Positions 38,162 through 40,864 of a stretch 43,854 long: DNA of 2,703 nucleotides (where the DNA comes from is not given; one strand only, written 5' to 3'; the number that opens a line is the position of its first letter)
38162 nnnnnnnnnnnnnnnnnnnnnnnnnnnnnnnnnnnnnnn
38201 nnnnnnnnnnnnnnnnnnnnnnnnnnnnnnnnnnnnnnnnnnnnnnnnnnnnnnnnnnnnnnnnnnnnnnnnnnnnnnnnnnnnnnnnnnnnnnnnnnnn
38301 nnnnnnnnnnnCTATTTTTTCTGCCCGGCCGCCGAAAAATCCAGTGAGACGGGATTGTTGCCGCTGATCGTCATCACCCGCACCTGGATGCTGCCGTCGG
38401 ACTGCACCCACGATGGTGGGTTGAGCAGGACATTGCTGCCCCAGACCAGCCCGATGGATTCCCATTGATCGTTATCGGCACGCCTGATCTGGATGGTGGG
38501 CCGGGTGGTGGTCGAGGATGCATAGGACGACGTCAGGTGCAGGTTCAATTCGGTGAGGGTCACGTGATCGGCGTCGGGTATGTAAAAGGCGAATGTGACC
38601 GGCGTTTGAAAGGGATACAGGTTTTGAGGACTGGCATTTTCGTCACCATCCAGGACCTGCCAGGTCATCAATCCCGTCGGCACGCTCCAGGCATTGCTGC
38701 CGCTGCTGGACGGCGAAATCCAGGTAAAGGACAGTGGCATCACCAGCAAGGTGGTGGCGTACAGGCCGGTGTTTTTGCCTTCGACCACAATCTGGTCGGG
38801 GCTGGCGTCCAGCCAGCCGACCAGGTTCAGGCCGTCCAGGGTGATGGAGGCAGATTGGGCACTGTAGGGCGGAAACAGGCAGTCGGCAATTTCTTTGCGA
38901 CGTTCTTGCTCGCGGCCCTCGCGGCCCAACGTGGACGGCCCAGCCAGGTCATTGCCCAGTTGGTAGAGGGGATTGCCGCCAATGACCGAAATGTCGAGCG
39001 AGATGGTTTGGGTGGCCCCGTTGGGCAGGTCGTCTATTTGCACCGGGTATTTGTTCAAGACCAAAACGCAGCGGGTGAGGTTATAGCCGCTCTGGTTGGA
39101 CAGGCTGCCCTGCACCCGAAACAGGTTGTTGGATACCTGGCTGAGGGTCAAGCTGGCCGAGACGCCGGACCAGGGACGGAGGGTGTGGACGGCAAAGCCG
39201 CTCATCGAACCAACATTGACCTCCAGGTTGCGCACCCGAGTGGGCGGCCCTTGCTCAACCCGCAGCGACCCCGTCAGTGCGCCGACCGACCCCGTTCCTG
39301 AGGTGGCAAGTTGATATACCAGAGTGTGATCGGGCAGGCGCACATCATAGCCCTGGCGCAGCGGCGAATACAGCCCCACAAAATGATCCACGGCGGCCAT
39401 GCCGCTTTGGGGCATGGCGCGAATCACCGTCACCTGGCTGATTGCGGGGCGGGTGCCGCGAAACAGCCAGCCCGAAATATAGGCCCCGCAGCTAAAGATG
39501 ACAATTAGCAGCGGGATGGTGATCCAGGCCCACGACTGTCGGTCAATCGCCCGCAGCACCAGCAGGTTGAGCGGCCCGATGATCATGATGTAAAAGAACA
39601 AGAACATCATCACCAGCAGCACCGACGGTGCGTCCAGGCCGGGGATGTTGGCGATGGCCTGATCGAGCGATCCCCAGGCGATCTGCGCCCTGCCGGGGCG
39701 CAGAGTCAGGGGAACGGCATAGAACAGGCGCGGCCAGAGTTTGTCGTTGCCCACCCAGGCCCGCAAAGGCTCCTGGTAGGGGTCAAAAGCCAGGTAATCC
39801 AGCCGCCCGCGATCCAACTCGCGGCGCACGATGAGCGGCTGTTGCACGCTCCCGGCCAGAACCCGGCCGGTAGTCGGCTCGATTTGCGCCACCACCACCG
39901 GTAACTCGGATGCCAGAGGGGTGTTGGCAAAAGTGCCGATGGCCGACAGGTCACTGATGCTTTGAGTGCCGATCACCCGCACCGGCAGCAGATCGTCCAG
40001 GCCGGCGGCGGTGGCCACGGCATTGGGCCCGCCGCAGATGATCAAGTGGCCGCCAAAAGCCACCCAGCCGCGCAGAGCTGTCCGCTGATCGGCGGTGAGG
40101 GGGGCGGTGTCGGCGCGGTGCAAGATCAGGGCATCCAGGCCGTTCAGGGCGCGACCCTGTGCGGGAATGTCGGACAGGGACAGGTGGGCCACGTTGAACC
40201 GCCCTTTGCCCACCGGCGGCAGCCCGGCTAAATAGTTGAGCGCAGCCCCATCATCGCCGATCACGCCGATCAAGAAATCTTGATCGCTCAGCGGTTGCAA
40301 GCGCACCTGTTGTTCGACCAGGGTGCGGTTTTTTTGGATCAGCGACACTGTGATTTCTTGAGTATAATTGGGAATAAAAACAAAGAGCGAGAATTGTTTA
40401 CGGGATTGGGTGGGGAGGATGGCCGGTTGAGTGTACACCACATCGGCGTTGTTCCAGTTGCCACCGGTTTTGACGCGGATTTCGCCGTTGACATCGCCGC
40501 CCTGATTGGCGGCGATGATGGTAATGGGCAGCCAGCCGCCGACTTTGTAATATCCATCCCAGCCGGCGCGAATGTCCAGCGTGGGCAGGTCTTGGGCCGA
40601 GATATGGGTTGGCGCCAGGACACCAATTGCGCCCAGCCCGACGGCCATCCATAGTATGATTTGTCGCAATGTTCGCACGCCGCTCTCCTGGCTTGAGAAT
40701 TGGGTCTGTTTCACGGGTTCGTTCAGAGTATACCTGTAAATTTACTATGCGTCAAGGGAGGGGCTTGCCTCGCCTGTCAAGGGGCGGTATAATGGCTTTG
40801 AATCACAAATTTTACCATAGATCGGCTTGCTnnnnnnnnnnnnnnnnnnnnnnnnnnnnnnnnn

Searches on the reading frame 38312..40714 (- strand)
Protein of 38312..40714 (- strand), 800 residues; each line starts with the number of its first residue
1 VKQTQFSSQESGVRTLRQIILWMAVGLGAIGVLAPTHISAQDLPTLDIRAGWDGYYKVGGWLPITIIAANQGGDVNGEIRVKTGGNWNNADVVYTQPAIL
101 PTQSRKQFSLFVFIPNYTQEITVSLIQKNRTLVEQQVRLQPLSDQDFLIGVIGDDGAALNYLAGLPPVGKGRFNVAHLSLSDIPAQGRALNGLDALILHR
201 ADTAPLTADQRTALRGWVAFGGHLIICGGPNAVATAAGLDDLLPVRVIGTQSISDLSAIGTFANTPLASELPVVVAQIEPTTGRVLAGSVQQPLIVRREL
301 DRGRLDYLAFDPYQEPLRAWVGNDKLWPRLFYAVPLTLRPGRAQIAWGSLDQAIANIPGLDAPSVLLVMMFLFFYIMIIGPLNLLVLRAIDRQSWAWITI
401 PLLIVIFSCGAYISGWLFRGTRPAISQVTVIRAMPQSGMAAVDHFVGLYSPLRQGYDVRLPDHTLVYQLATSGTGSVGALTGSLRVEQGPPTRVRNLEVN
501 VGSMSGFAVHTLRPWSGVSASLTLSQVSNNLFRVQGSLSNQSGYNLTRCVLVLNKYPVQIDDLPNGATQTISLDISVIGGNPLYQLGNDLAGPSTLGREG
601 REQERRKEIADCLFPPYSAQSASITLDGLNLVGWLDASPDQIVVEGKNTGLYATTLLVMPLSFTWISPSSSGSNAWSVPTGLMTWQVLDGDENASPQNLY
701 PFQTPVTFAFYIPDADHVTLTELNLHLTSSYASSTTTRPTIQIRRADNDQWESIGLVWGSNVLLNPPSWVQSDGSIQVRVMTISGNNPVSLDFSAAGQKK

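Call 8: search_protein_families(library=pfam, proteins=[window:38312-40714:-], max_evalue=0.1)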
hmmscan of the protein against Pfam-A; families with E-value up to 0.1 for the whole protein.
window:38312-40714:- (800 aa): 3 families
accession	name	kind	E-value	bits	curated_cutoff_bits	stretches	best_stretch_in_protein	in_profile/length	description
PF24157.1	DUF7408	-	0.00018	22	27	1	192-310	37-154/174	Domain of unknown function (DUF7408)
PF14258.12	DUF4350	-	0.015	16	30.4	1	195-291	40-123/181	Domain of unknown function (DUF4350)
PF01148.25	CTP_transf_1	-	0.041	14.2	24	1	369-425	106-164/264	Cytidylyltransferase family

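Call 63: search_protein_families(library=ncbifam, proteins=[window:38312-40714:-], max_evalue=0.01)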
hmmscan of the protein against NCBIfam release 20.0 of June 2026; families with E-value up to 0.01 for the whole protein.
window:38312-40714:- (800 aa): 0 families
